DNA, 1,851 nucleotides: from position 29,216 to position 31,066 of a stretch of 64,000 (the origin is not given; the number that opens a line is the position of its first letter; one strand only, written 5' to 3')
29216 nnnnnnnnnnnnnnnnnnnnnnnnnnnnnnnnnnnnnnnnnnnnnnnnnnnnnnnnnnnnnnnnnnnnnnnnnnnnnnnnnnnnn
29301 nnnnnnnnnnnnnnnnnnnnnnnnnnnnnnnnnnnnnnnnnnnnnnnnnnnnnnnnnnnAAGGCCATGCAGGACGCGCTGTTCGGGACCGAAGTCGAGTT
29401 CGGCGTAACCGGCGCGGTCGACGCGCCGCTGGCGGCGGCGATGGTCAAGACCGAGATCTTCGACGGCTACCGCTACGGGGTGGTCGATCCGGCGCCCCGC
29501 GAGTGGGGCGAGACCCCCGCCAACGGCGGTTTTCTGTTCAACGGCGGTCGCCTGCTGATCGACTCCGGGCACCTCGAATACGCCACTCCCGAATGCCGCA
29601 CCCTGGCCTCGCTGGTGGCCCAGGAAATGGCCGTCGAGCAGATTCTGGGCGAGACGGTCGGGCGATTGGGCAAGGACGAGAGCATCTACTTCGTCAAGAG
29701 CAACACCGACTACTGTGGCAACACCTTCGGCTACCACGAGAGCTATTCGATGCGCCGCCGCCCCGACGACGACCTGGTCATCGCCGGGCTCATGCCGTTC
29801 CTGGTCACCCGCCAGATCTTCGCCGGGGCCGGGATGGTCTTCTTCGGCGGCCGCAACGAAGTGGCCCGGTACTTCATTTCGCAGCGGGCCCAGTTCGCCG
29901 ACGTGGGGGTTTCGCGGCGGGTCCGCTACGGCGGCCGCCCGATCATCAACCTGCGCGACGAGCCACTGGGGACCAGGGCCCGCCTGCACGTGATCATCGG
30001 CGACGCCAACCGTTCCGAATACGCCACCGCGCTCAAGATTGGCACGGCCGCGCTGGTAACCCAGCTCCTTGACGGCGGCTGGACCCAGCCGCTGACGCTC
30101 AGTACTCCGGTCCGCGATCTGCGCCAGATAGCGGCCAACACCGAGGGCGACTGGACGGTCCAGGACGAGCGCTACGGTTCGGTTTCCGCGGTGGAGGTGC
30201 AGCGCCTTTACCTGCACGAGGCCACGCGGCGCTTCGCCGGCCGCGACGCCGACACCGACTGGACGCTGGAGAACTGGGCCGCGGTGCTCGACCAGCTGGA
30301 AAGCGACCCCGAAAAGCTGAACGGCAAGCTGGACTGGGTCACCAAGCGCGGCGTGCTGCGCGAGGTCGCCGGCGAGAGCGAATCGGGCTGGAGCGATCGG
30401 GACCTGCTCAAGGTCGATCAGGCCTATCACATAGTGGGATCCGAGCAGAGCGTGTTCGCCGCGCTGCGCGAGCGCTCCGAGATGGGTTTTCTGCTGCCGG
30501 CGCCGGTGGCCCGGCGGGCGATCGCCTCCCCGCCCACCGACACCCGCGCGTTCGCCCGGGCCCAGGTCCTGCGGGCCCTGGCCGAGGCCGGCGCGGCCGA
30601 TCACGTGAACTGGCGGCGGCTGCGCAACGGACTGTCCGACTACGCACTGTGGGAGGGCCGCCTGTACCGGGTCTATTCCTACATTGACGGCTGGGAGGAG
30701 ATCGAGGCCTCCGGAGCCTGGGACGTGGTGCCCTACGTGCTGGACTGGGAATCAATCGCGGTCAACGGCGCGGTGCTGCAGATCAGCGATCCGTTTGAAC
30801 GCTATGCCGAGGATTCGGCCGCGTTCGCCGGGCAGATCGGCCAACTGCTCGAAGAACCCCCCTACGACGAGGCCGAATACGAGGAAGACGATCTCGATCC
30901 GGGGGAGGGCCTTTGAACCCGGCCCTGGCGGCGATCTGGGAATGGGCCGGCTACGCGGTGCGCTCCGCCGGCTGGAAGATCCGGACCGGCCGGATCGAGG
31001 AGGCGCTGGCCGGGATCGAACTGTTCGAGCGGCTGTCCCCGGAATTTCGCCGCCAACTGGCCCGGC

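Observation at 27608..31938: Proteasome-less pafA-pup-dop locus with inverted gene order and a translationally coupled tandem cNMP-binding protein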

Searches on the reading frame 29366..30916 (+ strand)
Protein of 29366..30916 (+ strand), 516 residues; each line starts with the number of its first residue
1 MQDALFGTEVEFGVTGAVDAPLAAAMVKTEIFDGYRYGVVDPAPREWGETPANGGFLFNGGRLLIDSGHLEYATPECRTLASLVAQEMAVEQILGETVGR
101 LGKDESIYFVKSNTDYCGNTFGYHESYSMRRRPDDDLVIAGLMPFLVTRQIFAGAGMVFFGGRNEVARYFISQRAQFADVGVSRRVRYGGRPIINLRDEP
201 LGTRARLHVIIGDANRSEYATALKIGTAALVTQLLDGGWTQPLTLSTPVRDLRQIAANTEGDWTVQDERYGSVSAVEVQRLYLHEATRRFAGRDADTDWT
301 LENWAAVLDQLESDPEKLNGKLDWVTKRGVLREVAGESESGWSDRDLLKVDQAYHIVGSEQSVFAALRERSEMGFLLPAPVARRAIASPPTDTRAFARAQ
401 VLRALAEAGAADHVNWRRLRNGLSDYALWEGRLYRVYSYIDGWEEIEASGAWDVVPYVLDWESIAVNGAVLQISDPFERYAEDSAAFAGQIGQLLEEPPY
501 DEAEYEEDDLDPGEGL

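Call 7: search_protein_families(library=ncbifam, proteins=[window:29366-30916:+], max_evalue=0.01)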
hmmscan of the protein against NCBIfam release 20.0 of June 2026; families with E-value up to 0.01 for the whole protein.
window:29366-30916:+ (516 aa): 2 families
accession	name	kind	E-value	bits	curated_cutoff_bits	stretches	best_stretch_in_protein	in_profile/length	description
TIGR03688.1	depupylase_Dop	equivalog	7.5e-74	249.3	492.3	1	55-419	83-453/485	depupylase/deamidase Dop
TIGR03686.1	pupylate_PafA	equivalog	5.2e-73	246.2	551.3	1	5-420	3-428/457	Pup--protein ligase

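Call 8: search_protein_families(library=pfam, proteins=[window:29366-30916:+], max_evalue=0.01)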
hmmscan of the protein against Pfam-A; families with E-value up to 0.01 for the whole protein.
window:29366-30916:+ (516 aa): 1 family
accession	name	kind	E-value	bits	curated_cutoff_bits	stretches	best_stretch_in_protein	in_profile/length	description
PF03136.20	Pup_ligase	-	2.7e-99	333.5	25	1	5-419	2-440/441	Pup-ligase protein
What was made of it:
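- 29366..30916 (+): PafA-like ligase homologue, 516 aa, with an acidic C-terminal tail. PF03136 at 333 bits (call 8).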

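Call 11: find_homologous_proteins(query=window:29366-30916:+, max_evalue=1e-10)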
Query window:29366-30916:+ (516 aa): 7631 proteins with E <= 1e-10 among 8000 candidates; the best 120 are listed.
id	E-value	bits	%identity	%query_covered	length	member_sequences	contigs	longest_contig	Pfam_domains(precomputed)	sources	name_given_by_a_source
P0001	0.0e+0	1101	93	100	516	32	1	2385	PF03136.21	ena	-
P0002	0.0e+0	1025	89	96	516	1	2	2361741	PF03136.21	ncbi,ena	-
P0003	3.3e-298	1007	85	98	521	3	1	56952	PF03136.21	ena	-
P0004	1.6e-259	880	74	99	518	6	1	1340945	PF03136.21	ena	-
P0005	7.0e-248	841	73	97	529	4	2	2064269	PF03136.21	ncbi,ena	-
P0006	1.5e-196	672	60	97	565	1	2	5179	PF03136.21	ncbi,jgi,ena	-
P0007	2.4e-194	665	58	99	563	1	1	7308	PF03136.21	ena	-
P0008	3.9e-192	657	58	97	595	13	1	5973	PF03136.21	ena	-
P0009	5.5e-192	657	59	99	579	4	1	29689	PF03136.21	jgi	jgi:proteasome accessory factor A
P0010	2.1e-190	652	56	100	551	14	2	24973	PF03136.21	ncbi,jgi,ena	-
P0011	3.8e-189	648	56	99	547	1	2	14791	PF03136.21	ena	-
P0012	5.6e-188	644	57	99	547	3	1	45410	PF03136.21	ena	-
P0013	7.5e-187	640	54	98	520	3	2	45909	PF03136.21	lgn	-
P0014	4.3e-186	638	55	98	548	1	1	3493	PF03136.21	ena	-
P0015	2.0e-182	625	54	99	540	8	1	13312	PF03136.21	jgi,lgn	jgi:proteasome accessory factor A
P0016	5.6e-178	611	54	96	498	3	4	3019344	PF03136.21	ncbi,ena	-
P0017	6.8e-177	607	55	96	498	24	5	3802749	PF03136.21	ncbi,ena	-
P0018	1.7e-175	603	54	96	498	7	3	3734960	PF03136.21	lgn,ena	-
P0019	4.7e-169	581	52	96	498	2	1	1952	PF03136.21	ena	-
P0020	4.1e-167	575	53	96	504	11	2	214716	PF03136.21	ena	-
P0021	5.0e-167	575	52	96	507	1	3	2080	PF03136.21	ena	-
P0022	5.1e-166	571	53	96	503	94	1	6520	PF03136.21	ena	-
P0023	8.2e-163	561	52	96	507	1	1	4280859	PF03136.21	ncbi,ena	-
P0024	1.3e-162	560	52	96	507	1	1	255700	PF03136.21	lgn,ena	-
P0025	1.5e-161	557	52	96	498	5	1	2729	PF03136.21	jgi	jgi:hypothetical protein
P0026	2.7e-161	556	51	96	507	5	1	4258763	PF03136.21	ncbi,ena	-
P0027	3.3e-161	555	51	96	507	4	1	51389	PF03136.21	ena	-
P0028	4.4e-161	555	51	96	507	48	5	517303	PF03136.21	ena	-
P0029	1.0e-160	554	52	96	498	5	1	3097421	PF03136.21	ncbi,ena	-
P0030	1.4e-160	553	50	96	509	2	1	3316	PF03136.21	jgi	jgi:proteasome accessory factor A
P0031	1.5e-160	553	51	96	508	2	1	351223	PF03136.21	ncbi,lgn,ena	-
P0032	1.8e-160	553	51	96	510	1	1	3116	PF03136.21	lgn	-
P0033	1.9e-158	546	52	92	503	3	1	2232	PF03136.21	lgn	-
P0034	1.2e-157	544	50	96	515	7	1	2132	PF03136.21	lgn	-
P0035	1.8e-157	543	50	96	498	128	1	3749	PF03136.21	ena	-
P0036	2.3e-157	543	51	96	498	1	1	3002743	PF03136.21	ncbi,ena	-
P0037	5.8e-157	541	51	96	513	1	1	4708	PF03136.21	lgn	-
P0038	2.4e-156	539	49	96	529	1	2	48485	PF03136.21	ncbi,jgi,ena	jgi:proteasome accessory factor A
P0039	2.6e-156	539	50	96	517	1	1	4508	PF03136.21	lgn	-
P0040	4.3e-156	539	49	96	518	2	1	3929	PF03136.21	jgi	jgi:proteasome accessory factor A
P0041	6.7e-156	538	49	96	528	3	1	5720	PF03136.21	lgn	-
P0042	1.4e-155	537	50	96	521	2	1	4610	PF03136.21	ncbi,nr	ncbi:MAG TPA: proteasome accessory factor PafA2 family protein [Chloroflexota bacterium]|nr:proteaso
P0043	1.7e-155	537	50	96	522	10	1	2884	PF03136.21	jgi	jgi:proteasome accessory factor A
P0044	1.7e-155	537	49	96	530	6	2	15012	PF03136.21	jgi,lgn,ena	jgi:proteasome accessory factor A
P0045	8.7e-155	534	49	96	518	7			PF03136.21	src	-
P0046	1.4e-154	534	50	96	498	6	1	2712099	PF03136.21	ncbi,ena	-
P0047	1.4e-154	534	50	96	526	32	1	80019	PF03136.21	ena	-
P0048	3.0e-154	532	49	96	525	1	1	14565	PF03136.21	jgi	jgi:proteasome accessory factor A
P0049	4.7e-154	532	49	96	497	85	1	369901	PF03136.21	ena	-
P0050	4.8e-154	532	50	96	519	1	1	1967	PF03136.21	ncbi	-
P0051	1.8e-152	527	49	96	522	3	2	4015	PF03136.21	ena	-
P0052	6.7e-152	525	48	96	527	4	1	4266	PF03136.21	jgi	-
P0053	2.1e-151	523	61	76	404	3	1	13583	PF03136.21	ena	-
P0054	1.3e-149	517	48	96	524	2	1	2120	PF03136.21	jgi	jgi:proteasome accessory factor A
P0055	7.2e-149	515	48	96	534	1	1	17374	PF03136.21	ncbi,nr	ncbi:MAG: proteasome accessory factor PafA2 family protein [Chloroflexi bacterium]|nr:proteasome acc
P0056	4.6e-148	512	50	92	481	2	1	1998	PF03136.21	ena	-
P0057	5.9e-148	512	49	96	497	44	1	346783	PF03136.21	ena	-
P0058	1.1e-146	507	53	89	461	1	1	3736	PF03136.21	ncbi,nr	ncbi:MAG: proteasome accessory factor PafA2 family protein, partial [Actinobacteria bacterium]|nr:pr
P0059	8.7e-139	481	48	96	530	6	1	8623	PF03136.21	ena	-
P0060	3.0e-138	480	48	95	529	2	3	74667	PF03136.21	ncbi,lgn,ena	-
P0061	1.3e-136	474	45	95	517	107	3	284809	PF03136.21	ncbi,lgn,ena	-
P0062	2.5e-134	467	48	92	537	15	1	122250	PF03136.21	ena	-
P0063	9.6e-134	465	47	92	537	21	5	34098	PF03136.21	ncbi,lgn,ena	-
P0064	7.7e-129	449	47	93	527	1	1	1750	PF03136.21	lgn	-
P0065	1.7e-119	418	57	66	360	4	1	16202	PF03136.21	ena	-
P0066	1.5e-113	398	57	62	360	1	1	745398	PF03136.21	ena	-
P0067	3.1e-107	377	54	63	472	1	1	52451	PF03136.21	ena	-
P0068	6.8e-94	333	53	60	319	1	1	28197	PF03136.21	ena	-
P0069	2.0e-86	309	38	94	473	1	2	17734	PF03136.21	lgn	-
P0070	3.7e-86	308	36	97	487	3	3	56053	PF03136.21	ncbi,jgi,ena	-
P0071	7.6e-85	303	37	95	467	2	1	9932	PF03136.21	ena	-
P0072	1.7e-84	302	38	94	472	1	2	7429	PF03136.21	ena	-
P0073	1.8e-84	302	38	94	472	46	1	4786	PF03136.21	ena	-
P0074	2.1e-84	302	38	94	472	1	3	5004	PF03136.21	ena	-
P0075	5.2e-84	301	38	94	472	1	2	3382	PF03136.21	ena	-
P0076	3.8e-83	298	41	81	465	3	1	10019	PF03136.21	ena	-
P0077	8.7e-83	297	37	95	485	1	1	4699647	PF03136.21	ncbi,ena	-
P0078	1.0e-82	296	40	81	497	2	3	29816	PF03136.21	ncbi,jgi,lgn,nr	ncbi:hypothetical protein FJZ36_08750 [Candidatus Poribacteria bacterium]|nr:hypothetical protein [C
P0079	2.8e-82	295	36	95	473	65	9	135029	PF03136.21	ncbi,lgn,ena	-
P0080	4.5e-82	294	37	95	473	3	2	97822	PF03136.21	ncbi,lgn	-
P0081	6.5e-82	294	38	95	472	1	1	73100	PF03136.21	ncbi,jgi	-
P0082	1.5e-81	293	41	81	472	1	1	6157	PF03136.21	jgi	jgi:proteasome accessory factor A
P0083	2.5e-81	292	37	95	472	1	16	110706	PF03136.21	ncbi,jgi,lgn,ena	ncbi:MAG: proteasome accessory factor PafA2 family protein [Candidatus Latescibacterota bacterium]|j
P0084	2.8e-80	288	40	81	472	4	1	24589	PF03136.21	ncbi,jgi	-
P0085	4.3e-80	288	43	68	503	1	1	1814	PF03136.21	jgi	jgi:proteasome accessory factor A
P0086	4.6e-80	288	39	81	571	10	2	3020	PF03136.21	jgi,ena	-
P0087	5.3e-80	288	40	81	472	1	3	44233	PF03136.21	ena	-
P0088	1.1e-79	287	46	66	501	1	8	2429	PF03136.21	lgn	-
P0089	1.1e-79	286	40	76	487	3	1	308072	PF03136.21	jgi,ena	jgi:hypothetical protein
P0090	1.7e-79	286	36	95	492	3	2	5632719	PF03136.21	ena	-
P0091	1.7e-79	286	37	96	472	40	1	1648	PF03136.21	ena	-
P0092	1.8e-79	286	40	81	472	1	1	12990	PF03136.21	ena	-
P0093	2.7e-79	285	39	81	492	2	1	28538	PF03136.21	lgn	-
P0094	2.9e-79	285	41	70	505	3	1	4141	PF03136.21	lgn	-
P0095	3.4e-79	285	40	81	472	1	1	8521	PF03136.21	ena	-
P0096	4.1e-79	285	40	81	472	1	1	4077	PF03136.21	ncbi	-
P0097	7.3e-79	284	40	81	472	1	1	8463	PF03136.21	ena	-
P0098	8.1e-79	284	40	81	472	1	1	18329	PF03136.21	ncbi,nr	ncbi:MAG: proteasome accessory factor PafA2 family protein [Candidatus Latescibacterota bacterium]|n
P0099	1.6e-78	283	37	96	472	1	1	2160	PF03136.21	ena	-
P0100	2.1e-78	282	40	81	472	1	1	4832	PF03136.21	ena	-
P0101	2.9e-78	282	43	68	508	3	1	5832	PF03136.21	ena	-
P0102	3.2e-78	282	43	70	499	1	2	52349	PF03136.21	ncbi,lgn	-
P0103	3.4e-78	282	38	81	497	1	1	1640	PF03136.21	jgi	jgi:proteasome accessory factor A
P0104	3.9e-78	281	44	66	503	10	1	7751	PF03136.21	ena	-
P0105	5.4e-78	281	36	88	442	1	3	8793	PF03136.21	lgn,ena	-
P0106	9.1e-78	280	36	96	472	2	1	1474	PF03136.21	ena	-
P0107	2.6e-77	279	39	81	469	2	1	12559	PF03136.21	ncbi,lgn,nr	ncbi:MAG: hypothetical protein EPO39_15625 [Candidatus Manganitrophaceae bacterium]|nr:MAG: hypothet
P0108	2.9e-77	278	43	70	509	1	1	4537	PF03136.21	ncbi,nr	ncbi:MAG: proteasome accessory factor PafA2 family protein [Fimbriimonadales bacterium]|nr:proteasom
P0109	4.5e-77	278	45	66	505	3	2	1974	PF03136.21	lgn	-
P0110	6.2e-77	277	41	70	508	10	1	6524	PF03136.21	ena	-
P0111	1.1e-76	277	37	81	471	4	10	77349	PF03136.21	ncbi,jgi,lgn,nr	ncbi:MAG: proteasome accessory factor PafA2 family protein [Nitrospira sp.]|nr:hypothetical protein 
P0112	1.2e-76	276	44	68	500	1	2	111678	PF03136.21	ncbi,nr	ncbi:MAG: depupylase/deamidase Dop [Chloroherpetonaceae bacterium]|nr:depupylase/deamidase Dop [Chth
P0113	3.3e-76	275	40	77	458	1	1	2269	PF03136.21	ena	-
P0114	3.9e-76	275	42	71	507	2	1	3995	PF03136.21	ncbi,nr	ncbi:MAG: proteasome accessory factor PafA2 family protein [Fimbriimonadales bacterium]|nr:proteasom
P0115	1.4e-75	273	42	73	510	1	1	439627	PF03136.21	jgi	jgi:proteasome accessory factor PafA2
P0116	1.4e-75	273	37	81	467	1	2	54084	PF03136.21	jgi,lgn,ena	-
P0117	1.8e-75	273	43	71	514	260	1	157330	PF03136.21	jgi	jgi:proteasome accessory factor PafA2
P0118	2.3e-75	272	42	72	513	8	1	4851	PF03136.21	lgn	-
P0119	4.8e-75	271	38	81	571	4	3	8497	PF03136.21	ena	-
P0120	6.8e-75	271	43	66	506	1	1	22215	PF03136.21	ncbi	-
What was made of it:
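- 29366..30916 (+): NCBI names its relatives 'PafA2 family protein' (call 11).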

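Call 12: find_encoding_contigs(protein=P0002, flank=10000, max_places=2)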
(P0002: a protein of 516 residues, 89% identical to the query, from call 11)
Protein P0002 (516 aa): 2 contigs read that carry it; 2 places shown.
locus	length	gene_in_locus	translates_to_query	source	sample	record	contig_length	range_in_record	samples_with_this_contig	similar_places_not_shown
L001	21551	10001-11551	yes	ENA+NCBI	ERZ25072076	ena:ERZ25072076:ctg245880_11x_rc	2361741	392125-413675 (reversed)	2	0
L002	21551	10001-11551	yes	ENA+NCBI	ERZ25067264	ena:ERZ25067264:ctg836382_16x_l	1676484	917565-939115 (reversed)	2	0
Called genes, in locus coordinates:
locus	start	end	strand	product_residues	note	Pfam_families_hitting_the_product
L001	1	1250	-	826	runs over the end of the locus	PF00521:DNA_topoisoIV, PF03989:DNA_gyraseA_C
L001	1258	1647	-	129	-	PF01967:MoaC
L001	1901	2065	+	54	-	-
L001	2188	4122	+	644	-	PF13191:AAA_16 (weak), PF23569:NBD_SMAX1 (weak), PF00004:AAA, PF17871:AAA_lid_9, PF00158:Sigma54_activat (weak), PF07724:AAA_2, PF07728:AAA_5, PF10431:ClpB_D2-small, +6 more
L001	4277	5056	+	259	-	PF01039:Carboxyl_trans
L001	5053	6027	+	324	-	PF03255:ACCA, PF01039:Carboxyl_trans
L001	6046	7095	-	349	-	PF00365:PFK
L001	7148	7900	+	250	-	PF00149:Metallophos, PF12850:Metallophos_2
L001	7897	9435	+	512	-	PF03136:Pup_ligase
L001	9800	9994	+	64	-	-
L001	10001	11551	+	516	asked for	PF03136:Pup_ligase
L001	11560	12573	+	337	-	PF00027:cNMP_binding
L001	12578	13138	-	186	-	-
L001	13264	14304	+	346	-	PF00248:Aldo_ket_red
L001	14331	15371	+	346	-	PF00248:Aldo_ket_red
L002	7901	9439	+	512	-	PF03136:Pup_ligase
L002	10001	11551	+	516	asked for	PF03136:Pup_ligase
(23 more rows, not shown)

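Call 13: find_encoding_contigs(protein=P0005, flank=10000, max_places=2)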
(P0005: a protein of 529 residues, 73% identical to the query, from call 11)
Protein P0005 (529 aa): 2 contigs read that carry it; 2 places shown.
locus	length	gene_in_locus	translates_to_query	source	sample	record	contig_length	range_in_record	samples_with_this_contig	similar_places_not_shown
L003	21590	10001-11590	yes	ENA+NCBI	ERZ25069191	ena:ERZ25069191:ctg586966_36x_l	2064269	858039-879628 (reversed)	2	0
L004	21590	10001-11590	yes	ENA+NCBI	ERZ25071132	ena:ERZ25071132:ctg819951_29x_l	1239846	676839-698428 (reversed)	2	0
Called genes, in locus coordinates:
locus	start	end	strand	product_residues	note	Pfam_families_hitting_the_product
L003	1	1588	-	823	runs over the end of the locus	PF00521:DNA_topoisoIV, PF03989:DNA_gyraseA_C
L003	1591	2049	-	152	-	PF01967:MoaC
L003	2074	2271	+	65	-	-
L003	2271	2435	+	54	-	-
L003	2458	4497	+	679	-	PF23569:NBD_SMAX1 (weak), PF00004:AAA, PF17871:AAA_lid_9, PF00158:Sigma54_activat (weak), PF00004:AAA (weak), PF07724:AAA_2, PF07728:AAA_5, PF10431:ClpB_D2-small, +7 more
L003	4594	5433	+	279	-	PF01039:Carboxyl_trans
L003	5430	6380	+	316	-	PF03255:ACCA, PF01039:Carboxyl_trans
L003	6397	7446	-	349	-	PF00365:PFK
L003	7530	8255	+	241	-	PF00149:Metallophos, PF12850:Metallophos_2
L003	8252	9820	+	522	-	PF03136:Pup_ligase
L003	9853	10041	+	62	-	-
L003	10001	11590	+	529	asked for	PF03136:Pup_ligase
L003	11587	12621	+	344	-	PF00027:cNMP_binding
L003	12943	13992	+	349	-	PF00248:Aldo_ket_red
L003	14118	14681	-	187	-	-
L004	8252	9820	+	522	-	PF03136:Pup_ligase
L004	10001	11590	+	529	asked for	PF03136:Pup_ligase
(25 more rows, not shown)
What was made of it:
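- Synteny over the whole 20 kb is conserved in that clade, so adjacency alone carries little weight (calls 12, 13).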

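Call 14: find_encoding_contigs(protein=P0017, flank=10000, max_places=2)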
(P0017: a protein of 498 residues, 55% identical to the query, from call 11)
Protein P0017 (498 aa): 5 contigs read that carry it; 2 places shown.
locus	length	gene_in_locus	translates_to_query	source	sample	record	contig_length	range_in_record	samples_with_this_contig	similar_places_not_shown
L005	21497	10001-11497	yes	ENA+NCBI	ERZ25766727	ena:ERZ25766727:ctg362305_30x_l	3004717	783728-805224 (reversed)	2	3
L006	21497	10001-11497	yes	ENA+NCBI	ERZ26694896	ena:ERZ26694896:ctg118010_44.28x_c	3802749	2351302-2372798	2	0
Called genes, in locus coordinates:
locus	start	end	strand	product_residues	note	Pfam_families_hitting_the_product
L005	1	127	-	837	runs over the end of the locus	PF00521:DNA_topoisoIV, PF03989:DNA_gyraseA_C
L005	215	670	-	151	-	PF01967:MoaC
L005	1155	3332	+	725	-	PF23569:NBD_SMAX1, PF00004:AAA, PF17871:AAA_lid_9, PF00158:Sigma54_activat (weak), PF00004:AAA, PF07724:AAA_2, PF07728:AAA_5, PF10431:ClpB_D2-small, +4 more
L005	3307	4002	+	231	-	PF18912:DZR_2, PF00156:Pribosyltran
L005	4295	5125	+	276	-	PF01039:Carboxyl_trans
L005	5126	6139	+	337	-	PF03255:ACCA, PF01039:Carboxyl_trans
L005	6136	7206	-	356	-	PF00365:PFK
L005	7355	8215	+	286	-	PF00149:Metallophos, PF12850:Metallophos_2 (weak)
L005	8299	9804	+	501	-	PF03136:Pup_ligase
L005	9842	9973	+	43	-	-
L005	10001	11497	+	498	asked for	PF03136:Pup_ligase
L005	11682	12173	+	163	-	PF00571:CBS (weak)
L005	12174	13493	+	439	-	PF00939:Na_sulph_symp, PF06450:NhaB (faint), PF02040:ArsB, PF03600:CitMHS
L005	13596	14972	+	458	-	PF01565:FAD_binding_4, PF02913:FAD-oxidase_C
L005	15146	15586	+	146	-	PF01047:MarR (weak), PF12802:MarR_2 (weak)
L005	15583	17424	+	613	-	PF00664:ABC_membrane, PF00005:ABC_tran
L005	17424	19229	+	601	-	PF00664:ABC_membrane, PF00005:ABC_tran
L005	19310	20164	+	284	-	PF02086:MethyltransfD12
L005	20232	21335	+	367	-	-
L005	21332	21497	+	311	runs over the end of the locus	-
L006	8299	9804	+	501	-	PF03136:Pup_ligase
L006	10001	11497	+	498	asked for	PF03136:Pup_ligase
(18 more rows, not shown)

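Call 15: find_encoding_contigs(protein=P0023, flank=10000, max_places=2)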
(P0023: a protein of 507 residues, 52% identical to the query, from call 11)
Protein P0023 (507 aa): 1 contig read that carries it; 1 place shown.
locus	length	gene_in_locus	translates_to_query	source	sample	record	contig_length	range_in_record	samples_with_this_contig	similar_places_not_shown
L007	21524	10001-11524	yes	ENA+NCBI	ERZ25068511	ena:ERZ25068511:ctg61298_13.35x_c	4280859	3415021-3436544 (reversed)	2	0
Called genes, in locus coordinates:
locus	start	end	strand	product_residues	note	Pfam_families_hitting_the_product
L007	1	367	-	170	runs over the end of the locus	PF04343:DUF488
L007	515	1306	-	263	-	PF00072:Response_reg, PF00486:Trans_reg_C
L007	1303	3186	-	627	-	PF01590:GAF, PF13185:GAF_2, PF13492:GAF_3, PF00512:HisKA, PF02518:HATPase_c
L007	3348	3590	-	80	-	PF13183:Fer4_8 (faint), PF13237:Fer4_10 (weak), PF14697:Fer4_21 (faint), PF12838:Fer4_7, PF13187:Fer4_9 (weak), PF12797:Fer4_2 (weak), PF00037:Fer4, PF12837:Fer4_6 (weak), +3 more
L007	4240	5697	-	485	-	PF01547:SBP_bac_1 (weak)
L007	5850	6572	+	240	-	PF01135:PCMT, PF13847:Methyltransf_31 (weak), PF13649:Methyltransf_25 (weak)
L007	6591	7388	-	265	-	PF22746:SHOCT-like_DUF2089-C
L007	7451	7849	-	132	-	PF22747:Zn_ribbon_DUF2089, PF09862:DUF2089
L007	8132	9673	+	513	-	PF03136:Pup_ligase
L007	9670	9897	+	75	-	-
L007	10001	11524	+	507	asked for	PF03136:Pup_ligase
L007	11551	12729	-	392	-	PF00465:Fe-ADH, PF13685:Fe-ADH_2, PF25137:ADH_Fe_C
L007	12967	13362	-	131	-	PF09922:LiaF-like_C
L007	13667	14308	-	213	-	-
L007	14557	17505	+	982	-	PF03699:UPF0182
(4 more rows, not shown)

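Call 16: find_encoding_contigs(protein=P0012, flank=10000, max_places=2)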
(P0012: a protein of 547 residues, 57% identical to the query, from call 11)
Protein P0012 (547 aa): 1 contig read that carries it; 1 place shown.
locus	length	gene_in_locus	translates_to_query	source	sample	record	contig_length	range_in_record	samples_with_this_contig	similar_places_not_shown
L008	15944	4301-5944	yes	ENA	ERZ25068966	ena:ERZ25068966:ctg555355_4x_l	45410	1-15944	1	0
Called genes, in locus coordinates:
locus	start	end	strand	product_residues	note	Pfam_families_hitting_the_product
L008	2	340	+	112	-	?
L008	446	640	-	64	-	PF00365:PFK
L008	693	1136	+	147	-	-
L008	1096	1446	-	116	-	PF00365:PFK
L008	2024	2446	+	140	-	-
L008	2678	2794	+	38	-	-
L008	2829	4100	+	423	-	PF03136:Pup_ligase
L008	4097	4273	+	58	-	-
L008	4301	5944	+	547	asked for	PF03136:Pup_ligase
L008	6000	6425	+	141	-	PF00571:CBS (faint)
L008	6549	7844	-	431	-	PF00939:Na_sulph_symp (weak), PF02040:ArsB, PF03600:CitMHS, PF06450:NhaB (weak), PF00939:Na_sulph_symp (weak)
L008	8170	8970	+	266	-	PF00999:Na_H_Exchanger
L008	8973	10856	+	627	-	PF00027:cNMP_binding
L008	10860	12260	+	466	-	-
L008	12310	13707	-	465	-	PF11209:LmeA (weak), PF00657:Lipase_GDSL, PF13472:Lipase_GDSL_2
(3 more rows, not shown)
